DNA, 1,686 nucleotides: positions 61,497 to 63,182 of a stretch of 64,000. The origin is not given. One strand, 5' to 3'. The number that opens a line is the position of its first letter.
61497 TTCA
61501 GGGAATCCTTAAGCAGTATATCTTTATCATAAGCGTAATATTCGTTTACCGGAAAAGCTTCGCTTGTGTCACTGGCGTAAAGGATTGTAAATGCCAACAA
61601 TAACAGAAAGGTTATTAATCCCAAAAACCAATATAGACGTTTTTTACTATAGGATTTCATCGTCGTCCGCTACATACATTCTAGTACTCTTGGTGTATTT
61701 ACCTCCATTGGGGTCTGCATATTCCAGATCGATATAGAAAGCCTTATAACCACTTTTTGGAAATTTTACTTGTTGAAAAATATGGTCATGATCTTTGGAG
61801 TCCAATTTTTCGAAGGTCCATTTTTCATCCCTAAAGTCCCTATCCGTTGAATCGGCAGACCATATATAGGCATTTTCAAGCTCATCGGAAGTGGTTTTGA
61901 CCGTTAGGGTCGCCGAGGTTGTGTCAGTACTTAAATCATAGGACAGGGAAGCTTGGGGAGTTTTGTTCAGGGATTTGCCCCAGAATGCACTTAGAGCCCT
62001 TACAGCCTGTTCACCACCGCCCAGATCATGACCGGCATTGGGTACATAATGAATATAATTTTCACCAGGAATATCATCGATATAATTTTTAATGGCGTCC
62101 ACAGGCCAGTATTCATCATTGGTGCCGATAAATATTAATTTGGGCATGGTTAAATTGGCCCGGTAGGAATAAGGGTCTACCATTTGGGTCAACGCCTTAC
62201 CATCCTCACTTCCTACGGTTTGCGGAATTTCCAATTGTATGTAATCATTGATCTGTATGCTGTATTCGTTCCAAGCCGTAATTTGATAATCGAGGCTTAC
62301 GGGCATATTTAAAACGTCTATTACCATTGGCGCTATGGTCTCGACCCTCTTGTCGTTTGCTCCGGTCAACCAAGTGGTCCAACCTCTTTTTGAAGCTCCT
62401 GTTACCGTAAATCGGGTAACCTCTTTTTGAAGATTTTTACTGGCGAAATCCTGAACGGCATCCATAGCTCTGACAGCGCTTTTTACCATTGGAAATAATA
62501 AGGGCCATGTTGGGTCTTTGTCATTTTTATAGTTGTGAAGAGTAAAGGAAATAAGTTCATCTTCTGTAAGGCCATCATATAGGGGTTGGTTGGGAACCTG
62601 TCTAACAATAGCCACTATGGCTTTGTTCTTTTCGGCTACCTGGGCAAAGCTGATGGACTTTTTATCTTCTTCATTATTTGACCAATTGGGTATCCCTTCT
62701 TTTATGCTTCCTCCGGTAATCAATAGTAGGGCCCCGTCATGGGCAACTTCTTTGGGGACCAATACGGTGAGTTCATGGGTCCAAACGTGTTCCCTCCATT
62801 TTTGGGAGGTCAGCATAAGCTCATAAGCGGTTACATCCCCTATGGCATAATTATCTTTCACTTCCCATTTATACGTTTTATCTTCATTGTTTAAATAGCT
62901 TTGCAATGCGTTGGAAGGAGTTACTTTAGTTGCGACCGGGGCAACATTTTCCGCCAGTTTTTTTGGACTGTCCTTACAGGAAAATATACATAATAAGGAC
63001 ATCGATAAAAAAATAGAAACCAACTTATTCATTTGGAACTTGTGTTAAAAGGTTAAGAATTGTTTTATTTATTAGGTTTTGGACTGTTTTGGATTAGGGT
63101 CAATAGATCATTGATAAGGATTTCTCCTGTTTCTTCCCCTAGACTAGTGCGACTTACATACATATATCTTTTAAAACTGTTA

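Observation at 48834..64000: Large membrane-anchored hydrolase cluster (three ceramidase-fold proteins, PqaA, GH92, esterases, deacetylase): candidate glycolipid-catabolism system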

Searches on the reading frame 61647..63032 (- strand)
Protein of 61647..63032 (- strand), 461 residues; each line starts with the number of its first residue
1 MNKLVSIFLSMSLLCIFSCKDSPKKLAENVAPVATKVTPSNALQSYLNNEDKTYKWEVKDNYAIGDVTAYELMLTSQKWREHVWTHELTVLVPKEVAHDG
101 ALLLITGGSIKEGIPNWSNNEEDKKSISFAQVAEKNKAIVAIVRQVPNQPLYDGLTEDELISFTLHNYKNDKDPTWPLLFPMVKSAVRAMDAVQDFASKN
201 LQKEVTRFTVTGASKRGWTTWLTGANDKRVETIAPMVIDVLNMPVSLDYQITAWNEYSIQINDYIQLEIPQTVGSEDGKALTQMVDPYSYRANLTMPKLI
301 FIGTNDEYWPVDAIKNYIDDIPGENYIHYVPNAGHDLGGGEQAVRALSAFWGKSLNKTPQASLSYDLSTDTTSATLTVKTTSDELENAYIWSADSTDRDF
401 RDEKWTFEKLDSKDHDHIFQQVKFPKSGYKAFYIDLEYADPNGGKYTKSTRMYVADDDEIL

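Call 5: search_protein_families(library=pfam, proteins=[window:61647-63032:-], max_evalue=0.01)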
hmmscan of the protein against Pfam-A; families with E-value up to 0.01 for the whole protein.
window:61647-63032:- (461 aa): 1 family
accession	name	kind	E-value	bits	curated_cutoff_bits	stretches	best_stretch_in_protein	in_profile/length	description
PF10142.15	PhoPQ_related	-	5.9e-107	358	20.3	1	43-401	1-367/367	PhoPQ-activated pathogenicity-related protein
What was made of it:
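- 61647..63032 (-): PqaA-type lipoprotein (PF10142 / MEROPS S82), an alpha/beta hydrolase of unknown substrate. Core gene. Pfam 358 bits over the full length (call 5).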

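Call 6: search_protein_families(library=ncbifam, proteins=[window:61647-63032:-], max_evalue=0.001)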
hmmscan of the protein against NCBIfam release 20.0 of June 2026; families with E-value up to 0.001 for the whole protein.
window:61647-63032:- (461 aa): 0 families

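Call 7: find_encoding_contigs(protein=window:61647-63032:-, flank=10000, max_places=6)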
Protein window:61647-63032:- (461 aa): 2 contigs read that carry it; 2 places shown.
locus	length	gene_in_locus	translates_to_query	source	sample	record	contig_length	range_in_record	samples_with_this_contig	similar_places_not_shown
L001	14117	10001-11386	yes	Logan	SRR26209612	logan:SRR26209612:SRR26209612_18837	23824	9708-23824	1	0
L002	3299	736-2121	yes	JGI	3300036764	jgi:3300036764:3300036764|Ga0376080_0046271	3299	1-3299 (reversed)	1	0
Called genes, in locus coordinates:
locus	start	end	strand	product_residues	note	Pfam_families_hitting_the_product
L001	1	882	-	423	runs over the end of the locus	-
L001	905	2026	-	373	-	PF00149:Metallophos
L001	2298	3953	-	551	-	PF12771:SusD-like_2, PF14322:SusD-like_3 (weak), PF12741:SusD-like, PF12771:SusD-like_2, PF12741:SusD-like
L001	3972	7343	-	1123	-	PF13620:CarboxypepD_reg, PF13715:CarbopepD_reg_2, PF07715:Plug, PF00593:TonB_dep_Rec_b-barrel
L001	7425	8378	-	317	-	PF00801:PKD, PF18911:PKD_4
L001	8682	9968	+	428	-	PF04734:Ceramidase_alk (faint)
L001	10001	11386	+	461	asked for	PF10142:PhoPQ_related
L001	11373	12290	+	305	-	PF05448:AXE1, PF06500:FrsA-like (faint), PF20434:BD-FAE (faint), PF00561:Abhydrolase_1, PF12146:Hydrolase_4 (faint)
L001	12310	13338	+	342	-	PF04794:YdjC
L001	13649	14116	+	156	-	?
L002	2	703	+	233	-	?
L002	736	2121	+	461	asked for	PF10142:PhoPQ_related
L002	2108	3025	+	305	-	PF05448:AXE1, PF06500:FrsA-like (faint), PF20434:BD-FAE (faint), PF00561:Abhydrolase_1, PF12146:Hydrolase_4 (faint)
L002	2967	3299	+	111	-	?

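Call 10: search_protein_families(library=pfam, proteins=[L001:8682-9968:+, L001:7425-8378:-, L001:3972-7373:-, L001:2298-3953:-, L001:905-2026:-, L001:1-882:-], max_evalue=0.01)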
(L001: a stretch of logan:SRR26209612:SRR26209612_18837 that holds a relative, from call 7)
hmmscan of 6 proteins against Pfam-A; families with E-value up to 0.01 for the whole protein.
L001:8682-9968:+ (428 aa): 1 family
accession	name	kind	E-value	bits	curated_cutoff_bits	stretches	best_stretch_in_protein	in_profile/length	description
PF04734.18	Ceramidase_alk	-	5.7e-06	25.7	32.1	1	65-168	36-148/509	Neutral/alkaline non-lysosomal ceramidase, N-terminal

L001:7425-8378:- (317 aa): 2 families
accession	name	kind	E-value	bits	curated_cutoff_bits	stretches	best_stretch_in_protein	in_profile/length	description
PF18911.6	PKD_4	-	2.8e-15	56.6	27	1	47-101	18-77/85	PKD domain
PF00801.26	PKD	-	2.3e-10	40.7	23.5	1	45-99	13-72/80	PKD domain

L001:3972-7373:- (1133 aa): 4 families
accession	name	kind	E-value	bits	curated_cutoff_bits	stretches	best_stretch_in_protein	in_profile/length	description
PF13715.12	CarbopepD_reg_2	-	4.4e-21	75.1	32.2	1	36-118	1-88/88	CarboxypepD_reg-like domain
PF00593.30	TonB_dep_Rec_b-barrel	-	3.8e-19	70.3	27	1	429-807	11-350/436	TonB dependent receptor-like, beta-barrel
PF07715.20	Plug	-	3.2e-16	60.2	23.9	1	129-251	4-107/107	TonB-dependent Receptor Plug Domain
PF13620.12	CarboxypepD_reg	-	3.6e-13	50.1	32.3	1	35-106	1-81/82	Carboxypeptidase regulatory-like domain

L001:2298-3953:- (551 aa): 3 families
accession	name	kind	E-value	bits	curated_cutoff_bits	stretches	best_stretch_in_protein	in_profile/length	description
PF12771.13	SusD-like_2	-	1.1e-72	245.6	27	1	65-503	32-414/415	Starch-binding associating with outer membrane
PF12741.13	SusD-like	-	2.6e-49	169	27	3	66-308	54-282/495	Susd and RagB outer membrane lipoprotein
PF14322.12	SusD-like_3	-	7.6e-08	33.3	27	1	63-186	45-171/191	Starch-binding associating with outer membrane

L001:905-2026:- (373 aa): 4 families
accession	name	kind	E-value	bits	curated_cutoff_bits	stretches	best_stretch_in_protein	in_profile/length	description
PF00149.33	Metallophos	-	6e-16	59.9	21.5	1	107-303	2-191/191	Calcineurin-like phosphoesterase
PF16656.11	Pur_ac_phosph_N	-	0.00026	21.9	30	1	54-89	43-83/93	Purple acid Phosphatase, N-terminal domain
PF12850.12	Metallophos_2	-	0.0028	18.1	27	0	109-314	4-130/154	Calcineurin-like phosphoesterase superfamily domain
PF25077.1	DUF7800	-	0.0084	16.7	27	0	23-89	3-74/89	Domain of unknown function (DUF7800)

L001:1-882:- (294 aa): 1 family
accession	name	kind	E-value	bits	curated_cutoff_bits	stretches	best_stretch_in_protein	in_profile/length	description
PF00689.26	Cation_ATPase_C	-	0.0011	19.2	27.3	1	55-179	48-173/175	Cation transporting ATPase, C-terminus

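Call 15: search_solved_structures(query=window:61647-63032:-, max_evalue=1)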
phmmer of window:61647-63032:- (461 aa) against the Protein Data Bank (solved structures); distinct sequences matched with E-value up to 1: 28.
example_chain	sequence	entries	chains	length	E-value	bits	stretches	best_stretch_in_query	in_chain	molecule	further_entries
10bv_A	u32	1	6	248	0.016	17.1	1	282-344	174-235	Chlorogenic acid esterase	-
8slj_A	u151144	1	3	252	0.02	16.8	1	282-344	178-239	Alpha/beta hydrolase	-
8skm_A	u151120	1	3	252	0.02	16.8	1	282-344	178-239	Chlorogenic acid esterase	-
4av4_A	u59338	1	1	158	0.022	16.6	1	229-313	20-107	FIMH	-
7ayn_A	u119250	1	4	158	0.022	16.6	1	229-313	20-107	Type 1 fimbrin D-mannose specific adhesin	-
5mca_A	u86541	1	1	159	0.029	16.2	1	229-313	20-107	Protein FimH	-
5fs5_A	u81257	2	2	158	0.029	16.2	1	229-313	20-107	FIMH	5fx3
1uwf_A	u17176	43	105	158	0.03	16.2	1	229-313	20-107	FIMH PROTEIN | PROTEIN FIMH | FIMH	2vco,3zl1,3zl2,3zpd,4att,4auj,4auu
4x50_A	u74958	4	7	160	0.031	16.1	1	229-313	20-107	Protein FimH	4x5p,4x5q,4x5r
4css_A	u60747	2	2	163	0.033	16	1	229-313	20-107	PROTEIN FIMH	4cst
1tr7_B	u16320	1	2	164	0.033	16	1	229-313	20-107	FimH protein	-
3mcy_A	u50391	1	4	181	0.042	15.7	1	229-313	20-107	FimH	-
7q3n_F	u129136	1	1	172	0.052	15.4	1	229-313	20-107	Type 1 fimbiral adhesin FimH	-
4xoc_A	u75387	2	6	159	0.061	15.2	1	230-313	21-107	FimH protein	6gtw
3rfz_A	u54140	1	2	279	0.1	14.4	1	230-313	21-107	Type 1 fimbrial adhesin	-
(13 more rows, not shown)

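Call 16: find_homologous_proteins(query=window:61647-63032:-, max_evalue=1e-10)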
Query window:61647-63032:- (461 aa): 8000 proteins with E <= 1e-10 among 8000 candidates; the best 120 are listed.
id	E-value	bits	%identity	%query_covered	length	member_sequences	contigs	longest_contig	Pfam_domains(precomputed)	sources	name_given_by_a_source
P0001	1.4e-287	972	90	100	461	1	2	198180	PF10142.16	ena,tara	tara:strand:+ start:10195 stop:11580 length:1386 start_codon:yes stop_codon:yes gene_type:complete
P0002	4.8e-287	970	91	100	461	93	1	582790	PF10142.16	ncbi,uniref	ncbi:PhoPQ-activated protein PqaA family protein [Arenibacter palladensis]|uniref:PhoPQ-activated pa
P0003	5.1e-287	970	90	100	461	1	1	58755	PF10142.16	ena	-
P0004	8.8e-287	969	91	99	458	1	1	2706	PF10142.16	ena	-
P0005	4.7e-286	967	91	99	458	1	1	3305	PF10142.16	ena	-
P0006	6.9e-286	966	91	99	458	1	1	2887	PF10142.16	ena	-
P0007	8.8e-284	959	89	100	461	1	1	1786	PF10142.16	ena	-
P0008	3.9e-283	957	89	100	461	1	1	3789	PF10142.16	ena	-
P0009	4.1e-283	957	89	100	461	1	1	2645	PF10142.16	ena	-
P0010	1.4e-282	955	90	100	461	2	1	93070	PF10142.16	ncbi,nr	ncbi:PhoPQ-activated pathogenicity-related family protein [Arenibacter arenosicollis]|nr:PhoPQ-activ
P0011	1.6e-281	952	89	100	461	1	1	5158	PF10142.16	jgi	jgi:PhoPQ-activated pathogenicity-related protein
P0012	1.9e-281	951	89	100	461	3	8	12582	PF10142.16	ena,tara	tara:strand:+ start:9527 stop:10912 length:1386 start_codon:yes stop_codon:yes gene_type:complete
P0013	3.4e-281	951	88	100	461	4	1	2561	PF10142.16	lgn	-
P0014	2.0e-278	941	90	98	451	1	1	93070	PF10142.16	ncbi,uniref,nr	ncbi:PhoPQ-activated pathogenicity-like protein PqaA type [Arenibacter sp. BSSL-BM3]|uniref:PhoPQ-ac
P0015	5.0e-278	940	88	97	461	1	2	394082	PF10142.16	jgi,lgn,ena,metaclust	metaclust:\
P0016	1.5e-249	846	78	100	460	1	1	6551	PF10142.16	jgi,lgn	-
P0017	4.1e-247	838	78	100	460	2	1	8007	PF10142.16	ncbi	-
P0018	3.8e-246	835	77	100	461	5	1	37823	PF10142.16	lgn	-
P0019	2.2e-245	833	77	100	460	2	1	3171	PF10142.16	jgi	-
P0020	6.7e-243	824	90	86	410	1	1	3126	PF10142.16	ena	-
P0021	8.4e-233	791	76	96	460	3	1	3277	PF10142.16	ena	-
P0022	7.8e-230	781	75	96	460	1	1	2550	PF10142.16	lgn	-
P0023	1.9e-229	780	75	96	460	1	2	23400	PF10142.16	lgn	-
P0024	5.0e-229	779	72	100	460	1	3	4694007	PF10142.16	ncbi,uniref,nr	ncbi:hypothetical protein KCTC52924_02164 [Arenibacter antarcticus]|uniref:PhoPQ-activated pathogeni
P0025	4.4e-228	775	74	97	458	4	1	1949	PF10142.16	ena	-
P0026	2.1e-227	773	74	96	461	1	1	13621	PF10142.16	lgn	-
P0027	5.2e-226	769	75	97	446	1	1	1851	PF10142.16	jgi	jgi:PhoPQ-activated pathogenicity-related protein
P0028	3.2e-225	766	74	96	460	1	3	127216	PF10142.16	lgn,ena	-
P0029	5.6e-225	765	71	100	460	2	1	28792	PF10142.16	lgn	-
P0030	5.6e-224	762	70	100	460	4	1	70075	PF10142.16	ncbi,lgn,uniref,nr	ncbi:PhoPQ-activated pathogenicity-related family protein [Arenibacter latericius]|uniref:PhoPQ-acti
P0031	4.4e-220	749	71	96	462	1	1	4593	PF10142.16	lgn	-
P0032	1.3e-218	744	70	100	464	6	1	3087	PF10142.16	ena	-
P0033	7.3e-218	742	69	100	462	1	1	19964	PF10142.16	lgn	-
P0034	3.5e-217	740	70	100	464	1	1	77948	PF10142.16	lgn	-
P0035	1.2e-216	738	69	96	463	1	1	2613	PF10142.16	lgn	-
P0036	4.0e-216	736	69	100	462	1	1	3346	PF10142.16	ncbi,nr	ncbi:MAG: PhoPQ-activated pathogenicity-like protein PqaA type [Pricia sp.]|nr:PhoPQ-activated patho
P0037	6.3e-216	735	68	100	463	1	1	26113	PF10142.16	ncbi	-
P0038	9.9e-216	735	68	100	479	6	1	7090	PF10142.16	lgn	-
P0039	4.5e-215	733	68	100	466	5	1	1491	PF10142.16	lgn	-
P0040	5.9e-215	732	71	93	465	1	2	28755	PF10142.16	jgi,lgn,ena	-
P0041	6.9e-215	732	68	100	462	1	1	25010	PF10142.16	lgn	-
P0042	7.1e-215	732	71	95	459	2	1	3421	PF10142.16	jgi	-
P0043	1.6e-214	731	67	100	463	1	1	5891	PF10142.16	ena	-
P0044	2.3e-214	730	70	96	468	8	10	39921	PF10142.16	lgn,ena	-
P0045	3.0e-214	730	67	100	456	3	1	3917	PF10142.16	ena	-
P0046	3.4e-214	730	66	100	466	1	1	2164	PF10142.16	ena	-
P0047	5.5e-214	729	67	100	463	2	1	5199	PF10142.16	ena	-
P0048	6.6e-214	729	68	98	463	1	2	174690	PF10142.16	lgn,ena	-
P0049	8.7e-214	728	67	100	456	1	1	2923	PF10142.16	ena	-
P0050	9.8e-214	728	67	100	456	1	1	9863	PF10142.16,PF28300.1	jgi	-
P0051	1.7e-213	727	68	100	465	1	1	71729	PF10142.16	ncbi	-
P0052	1.6e-212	724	67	100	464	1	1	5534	PF10142.16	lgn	-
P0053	2.3e-212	724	67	100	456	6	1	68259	PF10142.16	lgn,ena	-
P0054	2.3e-212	724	68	98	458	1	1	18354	PF10142.16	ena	-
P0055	2.9e-212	723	67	97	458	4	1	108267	PF10142.16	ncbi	-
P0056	4.6e-212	723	67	100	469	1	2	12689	PF10142.16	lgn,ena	-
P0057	6.0e-212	722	68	100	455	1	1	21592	PF10142.16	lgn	-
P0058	9.9e-212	722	68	98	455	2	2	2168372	PF10142.16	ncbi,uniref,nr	ncbi:PhoPQ-activated pathogenicity-related family protein [Pareuzebyella sediminis]|uniref:PhoPQ-act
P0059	1.0e-211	722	69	100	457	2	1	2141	PF10142.16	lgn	-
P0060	1.8e-211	721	67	100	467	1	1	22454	PF10142.16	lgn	-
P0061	1.8e-211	721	66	100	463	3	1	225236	PF10142.16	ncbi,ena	-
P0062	2.3e-211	720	68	100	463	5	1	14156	PF10142.16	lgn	-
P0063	2.4e-211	720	67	97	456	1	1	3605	PF10142.16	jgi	jgi:PhoPQ-activated pathogenicity-related protein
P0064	4.0e-211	720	67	100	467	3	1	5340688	PF10142.16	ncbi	-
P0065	1.1e-210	718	67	100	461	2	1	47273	PF10142.16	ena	-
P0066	1.1e-210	718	68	100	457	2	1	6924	PF10142.16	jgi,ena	-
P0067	2.1e-210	717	66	100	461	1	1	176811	PF10142.16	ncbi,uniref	ncbi:PhoPQ-activated protein PqaA family protein [Aurantibacter sp.]|uniref:PhoPQ-activated pathogen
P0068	2.2e-210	717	68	100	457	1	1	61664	PF10142.16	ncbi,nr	ncbi:MAG: PhoPQ-activated pathogenicity-related family protein [Flavobacteriaceae bacterium]|nr:PhoP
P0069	2.3e-210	717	68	96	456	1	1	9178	PF10142.16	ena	-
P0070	4.3e-210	716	65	100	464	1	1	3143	PF10142.16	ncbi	-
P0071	5.7e-210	716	65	100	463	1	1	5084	PF10142.16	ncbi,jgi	-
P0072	6.1e-210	716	82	82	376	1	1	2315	PF10142.16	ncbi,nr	ncbi:MAG: PhoPQ-activated pathogenicity-like protein PqaA type, partial [Arenibacter sp.]|nr:PhoPQ-a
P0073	6.5e-210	716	66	100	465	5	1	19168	PF10142.16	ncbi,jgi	-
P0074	7.0e-210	715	68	96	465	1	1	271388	PF10142.16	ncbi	-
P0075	1.0e-209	715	66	100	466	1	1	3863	PF10142.16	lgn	-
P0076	1.9e-209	714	67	96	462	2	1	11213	PF10142.16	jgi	-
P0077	2.1e-209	714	65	100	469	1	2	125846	PF10142.16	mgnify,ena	mgnify:CR=1 FL=1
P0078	2.2e-209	714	68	100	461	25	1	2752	PF10142.16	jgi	jgi:PhoPQ-activated pathogenicity-related protein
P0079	2.7e-209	714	67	96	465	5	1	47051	PF10142.16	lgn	-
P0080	3.4e-209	713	67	99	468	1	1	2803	PF10142.16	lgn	-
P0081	4.8e-209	713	67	100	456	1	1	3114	PF10142.16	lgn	-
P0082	5.2e-209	713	66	97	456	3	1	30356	PF10142.16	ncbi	-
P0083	5.2e-209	713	67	100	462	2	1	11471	PF10142.16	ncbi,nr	ncbi:MAG TPA: PhoPQ-activated protein PqaA family protein [Pricia sp.]|nr:PhoPQ-activated protein Pq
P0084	1.2e-208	711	66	100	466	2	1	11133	PF10142.16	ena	-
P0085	1.8e-208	711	66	99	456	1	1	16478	PF10142.16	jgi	-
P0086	1.9e-208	711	67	96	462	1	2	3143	PF10142.16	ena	-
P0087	3.1e-208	710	66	100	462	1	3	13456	PF10142.16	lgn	-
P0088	4.7e-208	709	65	100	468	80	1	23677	PF10142.16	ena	-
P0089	4.8e-208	709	66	100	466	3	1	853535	PF10142.16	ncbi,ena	-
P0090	6.2e-208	709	67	96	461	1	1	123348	PF10142.16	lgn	-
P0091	6.6e-208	709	66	100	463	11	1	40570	PF10142.16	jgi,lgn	jgi:PhoPQ-activated pathogenicity-related protein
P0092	7.7e-208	709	67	99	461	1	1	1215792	PF10142.16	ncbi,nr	ncbi:PhoPQ-activated pathogenicity-like protein PqaA type [Kriegella sp. EG-1]|nr:PhoPQ-activated pa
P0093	1.2e-207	708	67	99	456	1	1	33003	PF10142.16,PF28300.1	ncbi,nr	ncbi:PhoPQ-activated pathogenicity-related family protein [Draconibacterium sp.]|nr:PhoPQ-activated 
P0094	1.3e-207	708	66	100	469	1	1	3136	PF10142.16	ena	-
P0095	1.4e-207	708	67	97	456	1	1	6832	PF10142.16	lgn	-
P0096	1.6e-207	708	67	97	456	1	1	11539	PF10142.16,PF28300.1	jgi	jgi:PhoPQ-activated pathogenicity-related protein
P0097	1.6e-207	708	66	100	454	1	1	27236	PF10142.16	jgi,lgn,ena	-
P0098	3.2e-207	707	65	100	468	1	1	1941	PF10142.16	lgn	-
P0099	3.5e-207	707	66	100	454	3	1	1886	PF10142.16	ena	-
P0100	9.0e-207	705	66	100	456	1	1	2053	PF10142.16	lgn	-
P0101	9.6e-207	705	65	100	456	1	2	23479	PF10142.16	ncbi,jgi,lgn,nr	ncbi:MAG: PhoPQ-activated pathogenicity-like protein PqaA type [Bacteroidetes bacterium]|nr:PhoPQ-ac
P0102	2.0e-206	704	66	100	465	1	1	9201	PF10142.16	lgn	-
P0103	2.3e-206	704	68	92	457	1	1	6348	PF10142.16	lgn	-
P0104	2.3e-206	704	67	100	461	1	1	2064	PF10142.16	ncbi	-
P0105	2.5e-206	704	66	98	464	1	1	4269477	PF10142.16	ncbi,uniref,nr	ncbi:PhoPQ-activated protein PqaA family protein [Pricia sp. S334]|uniref:PhoPQ-activated protein Pq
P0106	4.3e-206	703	67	100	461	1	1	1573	PF10142.16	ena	-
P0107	4.3e-206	703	65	100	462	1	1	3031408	PF10142.16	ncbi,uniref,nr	ncbi:hypothetical protein JQC67_03115 [Aurantibacter crassamenti]|uniref:PhoPQ-activated pathogenici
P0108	5.0e-206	703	66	99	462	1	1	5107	PF10142.16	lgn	-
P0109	5.2e-206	703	67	100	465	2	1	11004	PF10142.16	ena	-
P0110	5.3e-206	703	67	96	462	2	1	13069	PF10142.16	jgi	-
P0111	5.8e-206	703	67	98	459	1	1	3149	PF10142.16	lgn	-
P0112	8.6e-206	702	65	100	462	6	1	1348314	PF10142.16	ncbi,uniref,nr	ncbi:PhoPQ-activated pathogenicity-related family protein [Ulvibacterium marinum]|uniref:PhoPQ-activ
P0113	1.0e-205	702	65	100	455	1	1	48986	PF10142.16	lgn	-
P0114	1.0e-205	702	64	100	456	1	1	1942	PF10142.16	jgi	-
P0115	1.1e-205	702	68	99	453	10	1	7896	PF10142.16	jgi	jgi:PhoPQ-activated pathogenicity-related protein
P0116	1.2e-205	702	65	100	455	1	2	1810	PF10142.16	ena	-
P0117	1.4e-205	701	66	100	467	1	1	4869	PF10142.16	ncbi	-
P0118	1.4e-205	701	65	100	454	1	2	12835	PF10142.16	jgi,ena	jgi:PhoPQ-activated pathogenicity-related protein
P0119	1.5e-205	701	65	100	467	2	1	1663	PF10142.16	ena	-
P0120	1.6e-205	701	65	100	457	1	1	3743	PF10142.16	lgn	-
